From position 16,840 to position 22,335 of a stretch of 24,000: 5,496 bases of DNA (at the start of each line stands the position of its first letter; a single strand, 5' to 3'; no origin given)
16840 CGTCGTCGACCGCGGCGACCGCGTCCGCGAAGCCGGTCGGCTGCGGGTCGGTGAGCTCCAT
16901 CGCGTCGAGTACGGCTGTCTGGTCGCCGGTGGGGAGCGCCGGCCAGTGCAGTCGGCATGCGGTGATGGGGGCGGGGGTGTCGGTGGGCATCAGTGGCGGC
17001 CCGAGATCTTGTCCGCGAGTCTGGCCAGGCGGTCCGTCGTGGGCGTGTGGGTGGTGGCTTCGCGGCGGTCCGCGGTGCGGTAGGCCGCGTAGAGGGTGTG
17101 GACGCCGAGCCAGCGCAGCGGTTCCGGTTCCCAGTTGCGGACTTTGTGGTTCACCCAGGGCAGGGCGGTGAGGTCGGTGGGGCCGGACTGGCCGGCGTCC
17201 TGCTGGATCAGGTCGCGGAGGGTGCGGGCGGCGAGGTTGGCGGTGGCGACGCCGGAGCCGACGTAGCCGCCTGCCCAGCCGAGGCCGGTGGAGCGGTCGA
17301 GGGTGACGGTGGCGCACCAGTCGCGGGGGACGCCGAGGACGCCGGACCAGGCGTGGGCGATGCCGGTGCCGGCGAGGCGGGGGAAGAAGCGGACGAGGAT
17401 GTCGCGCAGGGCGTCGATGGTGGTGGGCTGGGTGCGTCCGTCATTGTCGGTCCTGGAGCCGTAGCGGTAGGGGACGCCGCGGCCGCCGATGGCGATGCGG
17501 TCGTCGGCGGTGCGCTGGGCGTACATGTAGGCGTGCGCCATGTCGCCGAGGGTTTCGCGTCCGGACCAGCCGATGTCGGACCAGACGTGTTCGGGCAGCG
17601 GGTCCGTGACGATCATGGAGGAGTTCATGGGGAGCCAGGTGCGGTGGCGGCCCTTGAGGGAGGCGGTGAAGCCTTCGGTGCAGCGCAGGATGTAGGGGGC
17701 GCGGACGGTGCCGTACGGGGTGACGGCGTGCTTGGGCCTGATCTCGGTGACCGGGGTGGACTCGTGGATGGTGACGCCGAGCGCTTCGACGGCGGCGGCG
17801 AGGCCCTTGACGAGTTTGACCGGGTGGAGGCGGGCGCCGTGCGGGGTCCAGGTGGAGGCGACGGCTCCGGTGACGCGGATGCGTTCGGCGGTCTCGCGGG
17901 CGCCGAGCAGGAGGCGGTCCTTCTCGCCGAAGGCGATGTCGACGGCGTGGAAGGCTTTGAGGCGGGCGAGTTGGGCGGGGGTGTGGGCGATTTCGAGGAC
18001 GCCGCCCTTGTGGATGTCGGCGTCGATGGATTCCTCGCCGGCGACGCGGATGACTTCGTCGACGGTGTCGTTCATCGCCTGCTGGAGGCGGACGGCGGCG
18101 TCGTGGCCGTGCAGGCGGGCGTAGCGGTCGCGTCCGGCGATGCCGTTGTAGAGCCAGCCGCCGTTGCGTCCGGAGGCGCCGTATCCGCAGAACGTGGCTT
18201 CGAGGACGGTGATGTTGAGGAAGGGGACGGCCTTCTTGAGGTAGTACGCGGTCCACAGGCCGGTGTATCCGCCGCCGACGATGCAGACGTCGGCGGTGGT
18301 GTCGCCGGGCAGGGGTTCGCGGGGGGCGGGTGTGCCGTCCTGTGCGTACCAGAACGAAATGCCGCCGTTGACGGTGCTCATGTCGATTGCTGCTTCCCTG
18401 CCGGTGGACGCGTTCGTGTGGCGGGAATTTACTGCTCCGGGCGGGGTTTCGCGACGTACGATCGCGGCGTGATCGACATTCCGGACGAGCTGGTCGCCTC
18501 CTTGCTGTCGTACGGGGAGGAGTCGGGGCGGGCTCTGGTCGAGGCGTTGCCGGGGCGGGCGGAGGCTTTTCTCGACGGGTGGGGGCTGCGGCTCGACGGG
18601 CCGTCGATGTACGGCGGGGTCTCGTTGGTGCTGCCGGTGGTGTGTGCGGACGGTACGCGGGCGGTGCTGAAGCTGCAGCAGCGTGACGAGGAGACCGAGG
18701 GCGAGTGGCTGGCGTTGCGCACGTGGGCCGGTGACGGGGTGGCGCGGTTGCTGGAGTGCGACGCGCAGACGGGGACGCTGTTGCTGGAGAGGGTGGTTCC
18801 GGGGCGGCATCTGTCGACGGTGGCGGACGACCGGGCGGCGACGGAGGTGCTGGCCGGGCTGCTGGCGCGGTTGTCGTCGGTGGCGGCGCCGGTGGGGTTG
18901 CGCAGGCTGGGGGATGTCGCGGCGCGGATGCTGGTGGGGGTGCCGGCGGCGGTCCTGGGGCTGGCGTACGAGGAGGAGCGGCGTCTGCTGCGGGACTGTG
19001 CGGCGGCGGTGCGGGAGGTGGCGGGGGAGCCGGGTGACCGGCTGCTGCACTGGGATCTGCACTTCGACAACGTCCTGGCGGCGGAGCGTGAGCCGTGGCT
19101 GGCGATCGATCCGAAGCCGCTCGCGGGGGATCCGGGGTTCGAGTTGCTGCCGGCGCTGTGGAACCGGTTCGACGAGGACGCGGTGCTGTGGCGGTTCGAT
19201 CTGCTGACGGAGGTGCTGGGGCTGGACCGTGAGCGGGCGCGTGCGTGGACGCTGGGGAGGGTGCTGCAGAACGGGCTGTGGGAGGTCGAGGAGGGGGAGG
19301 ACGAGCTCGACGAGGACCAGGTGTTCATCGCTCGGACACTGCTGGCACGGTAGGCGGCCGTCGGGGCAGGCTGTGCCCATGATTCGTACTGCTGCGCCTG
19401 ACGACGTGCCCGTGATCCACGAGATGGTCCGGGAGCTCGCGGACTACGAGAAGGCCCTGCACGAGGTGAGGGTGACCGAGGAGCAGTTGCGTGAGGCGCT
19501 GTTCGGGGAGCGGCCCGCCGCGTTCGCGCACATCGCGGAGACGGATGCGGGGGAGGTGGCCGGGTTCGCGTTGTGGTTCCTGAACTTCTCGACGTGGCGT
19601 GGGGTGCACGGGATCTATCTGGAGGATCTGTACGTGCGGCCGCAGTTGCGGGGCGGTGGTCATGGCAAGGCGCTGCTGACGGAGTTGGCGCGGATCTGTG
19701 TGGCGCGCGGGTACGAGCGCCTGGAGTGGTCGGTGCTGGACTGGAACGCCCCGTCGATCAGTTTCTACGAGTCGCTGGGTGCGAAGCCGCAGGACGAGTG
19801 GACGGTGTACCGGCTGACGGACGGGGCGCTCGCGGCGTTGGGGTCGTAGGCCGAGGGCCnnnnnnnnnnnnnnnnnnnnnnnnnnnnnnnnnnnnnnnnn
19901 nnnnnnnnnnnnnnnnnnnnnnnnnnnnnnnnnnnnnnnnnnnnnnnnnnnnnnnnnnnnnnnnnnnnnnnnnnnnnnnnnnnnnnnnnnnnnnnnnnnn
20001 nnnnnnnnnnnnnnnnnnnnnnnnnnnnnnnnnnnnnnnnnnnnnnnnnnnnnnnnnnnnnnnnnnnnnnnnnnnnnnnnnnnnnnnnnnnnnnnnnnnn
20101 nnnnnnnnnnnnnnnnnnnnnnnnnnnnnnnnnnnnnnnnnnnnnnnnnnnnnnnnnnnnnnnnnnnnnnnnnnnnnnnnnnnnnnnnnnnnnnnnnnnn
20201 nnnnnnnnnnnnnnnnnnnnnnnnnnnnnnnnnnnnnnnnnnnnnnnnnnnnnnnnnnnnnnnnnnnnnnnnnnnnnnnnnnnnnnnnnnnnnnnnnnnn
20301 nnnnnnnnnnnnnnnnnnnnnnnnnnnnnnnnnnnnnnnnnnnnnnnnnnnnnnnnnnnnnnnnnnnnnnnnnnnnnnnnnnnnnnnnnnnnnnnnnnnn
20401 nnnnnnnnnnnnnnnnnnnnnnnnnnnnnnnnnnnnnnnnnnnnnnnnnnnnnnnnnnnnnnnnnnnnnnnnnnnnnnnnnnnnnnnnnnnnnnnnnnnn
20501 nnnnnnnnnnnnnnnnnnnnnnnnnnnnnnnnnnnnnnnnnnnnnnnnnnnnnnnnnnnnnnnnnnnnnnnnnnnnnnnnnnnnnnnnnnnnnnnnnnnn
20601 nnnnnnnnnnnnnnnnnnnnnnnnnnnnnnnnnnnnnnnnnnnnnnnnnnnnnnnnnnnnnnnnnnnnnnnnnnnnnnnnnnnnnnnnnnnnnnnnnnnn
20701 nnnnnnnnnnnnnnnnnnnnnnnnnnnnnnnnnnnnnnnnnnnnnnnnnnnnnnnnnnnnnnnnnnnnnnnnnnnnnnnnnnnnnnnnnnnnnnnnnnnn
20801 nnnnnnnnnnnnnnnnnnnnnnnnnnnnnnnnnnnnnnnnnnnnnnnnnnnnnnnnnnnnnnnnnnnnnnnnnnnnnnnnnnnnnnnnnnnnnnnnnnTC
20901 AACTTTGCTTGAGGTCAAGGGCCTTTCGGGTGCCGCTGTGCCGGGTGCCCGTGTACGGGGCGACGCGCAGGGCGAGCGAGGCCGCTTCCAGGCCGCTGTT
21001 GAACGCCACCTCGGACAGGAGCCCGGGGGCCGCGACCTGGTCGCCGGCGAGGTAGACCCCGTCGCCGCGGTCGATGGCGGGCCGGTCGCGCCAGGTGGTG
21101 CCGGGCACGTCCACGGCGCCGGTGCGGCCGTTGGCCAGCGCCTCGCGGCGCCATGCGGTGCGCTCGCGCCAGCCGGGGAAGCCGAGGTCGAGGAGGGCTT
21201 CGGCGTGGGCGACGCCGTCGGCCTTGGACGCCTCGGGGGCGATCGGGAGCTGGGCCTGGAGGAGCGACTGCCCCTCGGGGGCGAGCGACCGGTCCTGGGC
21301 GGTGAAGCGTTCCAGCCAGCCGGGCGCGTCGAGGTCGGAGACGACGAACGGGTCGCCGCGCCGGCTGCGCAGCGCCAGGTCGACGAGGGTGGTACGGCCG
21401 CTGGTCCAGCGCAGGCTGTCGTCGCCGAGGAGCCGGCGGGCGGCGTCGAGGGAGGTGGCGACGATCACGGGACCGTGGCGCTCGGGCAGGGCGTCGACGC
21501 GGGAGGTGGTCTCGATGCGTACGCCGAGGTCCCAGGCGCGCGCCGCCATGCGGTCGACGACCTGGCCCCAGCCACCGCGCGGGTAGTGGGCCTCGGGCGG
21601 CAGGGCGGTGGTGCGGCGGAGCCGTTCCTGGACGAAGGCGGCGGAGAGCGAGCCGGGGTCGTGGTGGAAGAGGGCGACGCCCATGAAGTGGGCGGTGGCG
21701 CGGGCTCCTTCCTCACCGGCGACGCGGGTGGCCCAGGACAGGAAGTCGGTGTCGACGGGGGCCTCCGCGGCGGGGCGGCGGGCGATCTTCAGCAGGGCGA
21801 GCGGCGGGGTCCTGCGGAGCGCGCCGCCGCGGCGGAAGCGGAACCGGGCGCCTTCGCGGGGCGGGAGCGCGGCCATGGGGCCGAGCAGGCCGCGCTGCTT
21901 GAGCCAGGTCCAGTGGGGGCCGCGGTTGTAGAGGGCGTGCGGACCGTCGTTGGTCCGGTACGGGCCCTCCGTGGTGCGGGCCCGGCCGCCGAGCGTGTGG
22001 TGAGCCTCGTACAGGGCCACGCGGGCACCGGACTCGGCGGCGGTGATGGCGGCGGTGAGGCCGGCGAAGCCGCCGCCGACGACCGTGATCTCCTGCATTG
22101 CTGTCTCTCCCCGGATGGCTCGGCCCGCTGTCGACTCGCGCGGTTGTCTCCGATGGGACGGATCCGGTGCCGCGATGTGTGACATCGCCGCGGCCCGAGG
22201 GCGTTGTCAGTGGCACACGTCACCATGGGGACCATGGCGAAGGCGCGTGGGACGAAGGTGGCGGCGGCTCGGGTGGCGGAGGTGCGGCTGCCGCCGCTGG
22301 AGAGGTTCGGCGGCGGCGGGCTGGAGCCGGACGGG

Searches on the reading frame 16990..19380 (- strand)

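Call 11: search_protein_families(library=pfam, proteins=[window:16990-19380:-], max_evalue=0.001)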
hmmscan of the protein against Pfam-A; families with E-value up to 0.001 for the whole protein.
window:16990-19380:- (796 aa): 2 families
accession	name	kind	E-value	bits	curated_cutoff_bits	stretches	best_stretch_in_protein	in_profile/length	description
PF01266.30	DAO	-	4.8e-55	187.9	27.9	1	364-724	1-353/353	FAD dependent oxidoreductase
PF01946.23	Thi4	-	1.6e-05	24.7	26.2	1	362-418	17-71/235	Thi4 family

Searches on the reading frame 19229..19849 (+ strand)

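Call 11: search_protein_families(library=pfam, proteins=[window:19229-19849:+], max_evalue=0.001)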
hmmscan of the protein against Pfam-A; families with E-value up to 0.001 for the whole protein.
window:19229-19849:+ (206 aa): 4 families
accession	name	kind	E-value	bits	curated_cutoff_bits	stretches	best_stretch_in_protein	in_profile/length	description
PF00583.31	Acetyltransf_1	-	1.1e-17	64.9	20.7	1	83-184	17-115/116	Acetyltransferase (GNAT) family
PF13508.13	Acetyltransf_7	-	7.7e-10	39.5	27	1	101-184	6-81/84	Acetyltransferase (GNAT) domain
PF08445.16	FR47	-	8.7e-06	26.1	22.1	1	130-187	23-79/86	FR47-like protein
PF13673.13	Acetyltransf_10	-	0.00011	22.6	23.6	1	82-186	17-108/128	Acetyltransferase (GNAT) domain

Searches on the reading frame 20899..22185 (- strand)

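Call 11: search_protein_families(library=pfam, proteins=[window:20899-22185:-], max_evalue=0.001)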
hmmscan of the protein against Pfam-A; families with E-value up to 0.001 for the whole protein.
window:20899-22185:- (428 aa): 9 families
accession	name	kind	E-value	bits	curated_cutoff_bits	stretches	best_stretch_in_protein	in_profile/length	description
PF01593.30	Amino_oxidase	-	1.2e-14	54.8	19.8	1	40-92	1-46/443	Flavin containing amine oxidoreductase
PF13450.12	NAD_binding_8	-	1.7e-12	47.9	21.9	1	35-94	1-53/68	NAD(P)-binding Rossmann-like domain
PF12831.13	FAD_oxidored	-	1.6e-09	38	27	1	33-69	2-38/416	FAD dependent oxidoreductase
PF01266.30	DAO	-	3.1e-07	30.7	27.9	1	33-242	2-185/353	FAD dependent oxidoreductase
PF00890.30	FAD_binding_2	-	2.5e-06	27.4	20.4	1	34-70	3-39/414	FAD binding domain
PF03486.20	HI0933_like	-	3.7e-06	27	50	1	32-70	2-40/244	HI0933-like protein Rossmann domain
PF07992.20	Pyr_redox_2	-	4.2e-06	26.8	26.1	1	33-66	3-37/291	Pyridine nucleotide-disulphide oxidoreductase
PF01134.28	GIDA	-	3.2e-05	23.6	22.1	1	33-63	2-31/391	Glucose inhibited division protein A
PF01262.27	AlaDh_PNT_C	-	0.00033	20.6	23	1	23-63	22-61/214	Alanine dehydrogenase/PNT, C-terminal domain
